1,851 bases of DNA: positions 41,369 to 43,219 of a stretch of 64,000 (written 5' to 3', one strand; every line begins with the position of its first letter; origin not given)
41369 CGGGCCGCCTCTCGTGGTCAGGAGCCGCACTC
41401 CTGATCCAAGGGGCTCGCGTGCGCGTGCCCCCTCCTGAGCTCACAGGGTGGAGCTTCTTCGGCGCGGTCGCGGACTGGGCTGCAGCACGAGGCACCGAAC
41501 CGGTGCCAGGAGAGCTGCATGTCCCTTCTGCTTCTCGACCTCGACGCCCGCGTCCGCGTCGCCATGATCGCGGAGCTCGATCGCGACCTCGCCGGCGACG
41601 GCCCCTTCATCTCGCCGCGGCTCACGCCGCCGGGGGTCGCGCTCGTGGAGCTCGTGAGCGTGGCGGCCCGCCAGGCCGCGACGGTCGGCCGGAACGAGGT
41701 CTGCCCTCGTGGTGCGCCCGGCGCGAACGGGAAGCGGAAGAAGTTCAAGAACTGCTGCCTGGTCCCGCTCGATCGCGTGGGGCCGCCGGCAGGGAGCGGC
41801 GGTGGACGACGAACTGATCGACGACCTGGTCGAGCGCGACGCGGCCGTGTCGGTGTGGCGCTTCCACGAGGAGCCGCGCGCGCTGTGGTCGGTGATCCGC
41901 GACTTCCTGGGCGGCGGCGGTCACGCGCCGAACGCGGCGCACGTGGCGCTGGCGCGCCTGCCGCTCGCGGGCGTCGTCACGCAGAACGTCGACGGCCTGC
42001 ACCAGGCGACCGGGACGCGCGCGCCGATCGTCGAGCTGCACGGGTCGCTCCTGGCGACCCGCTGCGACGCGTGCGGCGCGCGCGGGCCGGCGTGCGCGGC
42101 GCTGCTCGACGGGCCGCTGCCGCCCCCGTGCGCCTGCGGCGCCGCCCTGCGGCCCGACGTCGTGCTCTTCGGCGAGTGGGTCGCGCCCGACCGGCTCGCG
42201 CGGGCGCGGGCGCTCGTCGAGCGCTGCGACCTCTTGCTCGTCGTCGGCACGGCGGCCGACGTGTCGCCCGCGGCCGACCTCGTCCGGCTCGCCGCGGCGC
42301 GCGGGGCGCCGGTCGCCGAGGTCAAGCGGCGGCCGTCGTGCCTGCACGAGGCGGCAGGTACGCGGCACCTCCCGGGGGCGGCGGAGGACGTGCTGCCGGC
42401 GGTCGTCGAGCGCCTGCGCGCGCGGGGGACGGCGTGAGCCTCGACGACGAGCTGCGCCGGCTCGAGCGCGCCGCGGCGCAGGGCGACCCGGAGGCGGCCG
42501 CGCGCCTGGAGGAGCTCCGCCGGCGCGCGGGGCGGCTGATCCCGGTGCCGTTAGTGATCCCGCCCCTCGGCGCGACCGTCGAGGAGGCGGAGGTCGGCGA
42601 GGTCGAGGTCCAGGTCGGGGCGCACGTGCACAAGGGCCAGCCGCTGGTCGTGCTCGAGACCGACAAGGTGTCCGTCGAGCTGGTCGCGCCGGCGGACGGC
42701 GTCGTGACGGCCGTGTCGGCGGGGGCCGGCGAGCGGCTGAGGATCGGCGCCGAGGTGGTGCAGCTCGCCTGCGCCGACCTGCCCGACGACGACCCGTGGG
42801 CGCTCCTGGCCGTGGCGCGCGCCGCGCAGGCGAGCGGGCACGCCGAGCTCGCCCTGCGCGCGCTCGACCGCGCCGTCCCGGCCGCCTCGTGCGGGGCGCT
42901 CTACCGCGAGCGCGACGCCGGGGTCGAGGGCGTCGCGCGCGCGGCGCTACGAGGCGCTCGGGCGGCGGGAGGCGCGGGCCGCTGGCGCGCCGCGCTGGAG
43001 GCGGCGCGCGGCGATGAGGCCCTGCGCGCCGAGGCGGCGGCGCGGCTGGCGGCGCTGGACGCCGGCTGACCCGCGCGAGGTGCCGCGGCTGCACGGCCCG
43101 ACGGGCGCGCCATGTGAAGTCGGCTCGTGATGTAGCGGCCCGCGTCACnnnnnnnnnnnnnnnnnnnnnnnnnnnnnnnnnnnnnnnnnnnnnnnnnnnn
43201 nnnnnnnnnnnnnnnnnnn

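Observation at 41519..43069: Truncated sirtuin with an upstream SEC-C-like frame, translationally coupled to a lipoyl-domain-like protein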

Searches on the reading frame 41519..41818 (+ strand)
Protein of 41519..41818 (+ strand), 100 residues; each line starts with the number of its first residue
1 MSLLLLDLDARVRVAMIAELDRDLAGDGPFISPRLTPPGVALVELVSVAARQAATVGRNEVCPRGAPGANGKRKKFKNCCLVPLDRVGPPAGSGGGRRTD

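Call 4: search_protein_families(library=pfam, proteins=[window:41519-41818:+], max_evalue=1)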
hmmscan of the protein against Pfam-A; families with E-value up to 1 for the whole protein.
window:41519-41818:+ (100 aa): 0 families

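Call 33: search_protein_representatives(protein=window:41519-41800:+)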
Query: 94 residues. Proteins with E-value up to 0.001 (for the whole library): 3; up to 1e-10: 2; up to 1e-30: 0. The best 3 are listed.
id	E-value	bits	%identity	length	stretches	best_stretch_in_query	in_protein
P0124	2.4e-20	88.7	78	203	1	36-93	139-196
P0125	5.8e-19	84.2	34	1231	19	57-82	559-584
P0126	6.3e-08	48.9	62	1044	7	11-31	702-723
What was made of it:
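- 41519..41817 (+): Fragment of a SEC-C-motif gene. It starts at ATG 41519 with AGGAGA upstream. P0124 homology runs from about 41615-41648 to 41797. A 4-nt deletion at 41799/41800 shifts the frame 6 codons before the native stop, TGA 41815-41817. One motif Cys is lost (CPCG to CPRG). phmmer E=2.4e-20 to P0124 (call 33).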

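Call 36: search_protein_families(library=pfam, proteins=[P0124], max_evalue=1)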
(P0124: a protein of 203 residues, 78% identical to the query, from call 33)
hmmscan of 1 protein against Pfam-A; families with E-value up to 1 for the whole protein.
P0124 (203 aa): 1 family
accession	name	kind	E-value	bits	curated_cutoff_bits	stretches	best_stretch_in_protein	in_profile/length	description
PF02810.21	SEC-C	-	0.02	15.2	20.4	1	161-168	1-8/19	SEC-C motif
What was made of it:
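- On SEC-C motif (Pfam PF02810): The homolog P0124 scores 15.2 bits against a cut-off of 20.4 (call 36).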

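Call 37: find_encoding_contigs(protein=P0124, flank=10000)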
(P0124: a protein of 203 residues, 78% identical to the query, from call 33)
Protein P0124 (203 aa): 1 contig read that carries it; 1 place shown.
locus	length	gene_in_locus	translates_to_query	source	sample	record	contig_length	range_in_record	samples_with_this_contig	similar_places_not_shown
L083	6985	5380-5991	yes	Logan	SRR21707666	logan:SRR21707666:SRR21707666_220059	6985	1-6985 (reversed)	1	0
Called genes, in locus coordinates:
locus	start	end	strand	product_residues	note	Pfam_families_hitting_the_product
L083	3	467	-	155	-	?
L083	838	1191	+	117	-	-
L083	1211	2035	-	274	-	-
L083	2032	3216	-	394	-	-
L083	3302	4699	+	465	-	-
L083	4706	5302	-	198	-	-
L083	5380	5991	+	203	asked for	-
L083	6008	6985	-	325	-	?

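Call 41: search_protein_families(library=ncbifam, proteins=[P0124], max_evalue=0.01)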
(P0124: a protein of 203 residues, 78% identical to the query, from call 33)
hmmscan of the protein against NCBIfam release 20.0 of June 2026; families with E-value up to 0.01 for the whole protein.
P0124 (203 aa): 1 family
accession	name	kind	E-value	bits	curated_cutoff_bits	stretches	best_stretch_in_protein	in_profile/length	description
NF004088.0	PRK05590.1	equivalog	0.00069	20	140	1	150-183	136-163/166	hypothetical protein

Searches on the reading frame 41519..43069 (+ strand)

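Call 4: search_protein_families(library=pfam, proteins=[window:41519-43069:+], max_evalue=1)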
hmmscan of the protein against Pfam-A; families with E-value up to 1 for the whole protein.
window:41519-43069:+ (516 aa): 7 families
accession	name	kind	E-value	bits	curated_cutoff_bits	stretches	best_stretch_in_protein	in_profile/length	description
PF00364.28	Biotin_lipoyl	-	7.6e-15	54.9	22.1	1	346-415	4-72/73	Biotin-requiring enzyme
PF05896.17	NQRA_N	-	0.00023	21.7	25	1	361-404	41-83/94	NqrA N-terminal barrel-sandwich hybrid domain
PF13533.13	Biotin_lipoyl_2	-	0.047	14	29.8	1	359-380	11-32/32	Biotin-lipoyl like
PF16576.10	HlyD_D23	-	0.11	12.1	30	0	385-417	108-140/214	Barrel-sandwich domain of CusB or HlyD membrane-fusion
PF13437.12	HlyD_3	-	0.2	12.8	22.2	1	388-417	2-31/106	HlyD family secretion protein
PF13375.12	RnfC_N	-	0.29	11.6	25.6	1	361-400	43-81/101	RnfC Barrel sandwich hybrid domain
PF01597.25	GCV_H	-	0.51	10.7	22.2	1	365-399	40-74/122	Glycine cleavage H-protein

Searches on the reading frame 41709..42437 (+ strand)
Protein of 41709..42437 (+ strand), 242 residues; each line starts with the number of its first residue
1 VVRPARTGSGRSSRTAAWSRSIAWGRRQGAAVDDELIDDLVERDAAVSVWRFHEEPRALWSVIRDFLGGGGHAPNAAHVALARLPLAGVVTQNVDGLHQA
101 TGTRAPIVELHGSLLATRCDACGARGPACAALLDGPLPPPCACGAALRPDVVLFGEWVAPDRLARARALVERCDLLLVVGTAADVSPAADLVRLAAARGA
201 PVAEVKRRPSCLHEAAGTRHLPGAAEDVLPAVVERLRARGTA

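Call 4: search_protein_families(library=pfam, proteins=[window:41709-42437:+], max_evalue=1)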
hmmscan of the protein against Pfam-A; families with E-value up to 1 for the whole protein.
window:41709-42437:+ (242 aa): 3 families
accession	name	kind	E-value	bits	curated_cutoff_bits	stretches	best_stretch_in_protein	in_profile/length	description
PF02146.23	SIR2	-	3.1e-26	92.9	24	1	40-187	29-180/180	Sir2 family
PF00205.28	TPP_enzyme_M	-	0.095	12.8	30.4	1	165-215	70-119/137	Thiamine pyrophosphate enzyme, central domain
PF24254.1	DUF7455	-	0.45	10.5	27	1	116-130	4-18/54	Domain of unknown function (DUF7455)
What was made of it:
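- Checked: Sirtuin frame: the ORF at 41709-42437 matches Pfam SIR2 (E=3.1e-26), but only profile positions 29-180 of 180, so the N-terminal GAGxS part is absent (call 4).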

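Call 8: find_homologous_proteins(query=window:41790-42437:+)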
Query window:41790-42437:+ (215 aa): 3511 proteins with E <= 0.001 among 8000 candidates; the best 120 are listed.
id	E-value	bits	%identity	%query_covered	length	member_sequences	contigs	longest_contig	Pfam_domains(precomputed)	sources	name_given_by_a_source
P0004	8.1e-37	145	53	77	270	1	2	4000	PF02146.24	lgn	-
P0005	4.1e-33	133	46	85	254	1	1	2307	PF02146.24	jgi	jgi:NAD-dependent protein deacetylase/lipoamidase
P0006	3.7e-32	130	50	76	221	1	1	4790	PF02146.24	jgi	jgi:NAD-dependent deacetylase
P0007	4.0e-31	126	44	86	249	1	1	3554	PF02146.24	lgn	-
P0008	4.2e-31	126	42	87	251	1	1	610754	PF02146.24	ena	-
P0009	4.5e-31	126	47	85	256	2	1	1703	PF02146.24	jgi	jgi:NAD-dependent deacetylase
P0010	7.0e-31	126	44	97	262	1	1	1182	PF02146.24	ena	-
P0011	2.4e-30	124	47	71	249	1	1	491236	PF02146.24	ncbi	ncbi:MAG: NAD-dependent deacylase [Burkholderiales bacterium]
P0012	2.6e-30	124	42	90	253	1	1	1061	PF02146.24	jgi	jgi:NAD-dependent deacetylase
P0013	5.3e-30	123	47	85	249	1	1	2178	PF02146.24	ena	-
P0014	6.6e-30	122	42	89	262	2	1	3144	PF02146.24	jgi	jgi:NAD-dependent deacetylase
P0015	8.9e-30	122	46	87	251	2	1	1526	PF02146.24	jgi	jgi:NAD-dependent deacetylase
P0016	1.5e-29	121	45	91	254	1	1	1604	PF02146.24,PF00205.29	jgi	jgi:NAD-dependent deacetylase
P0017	1.7e-29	121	42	85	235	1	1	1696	PF02146.24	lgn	-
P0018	2.2e-29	121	44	96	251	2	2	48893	PF02146.24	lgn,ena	-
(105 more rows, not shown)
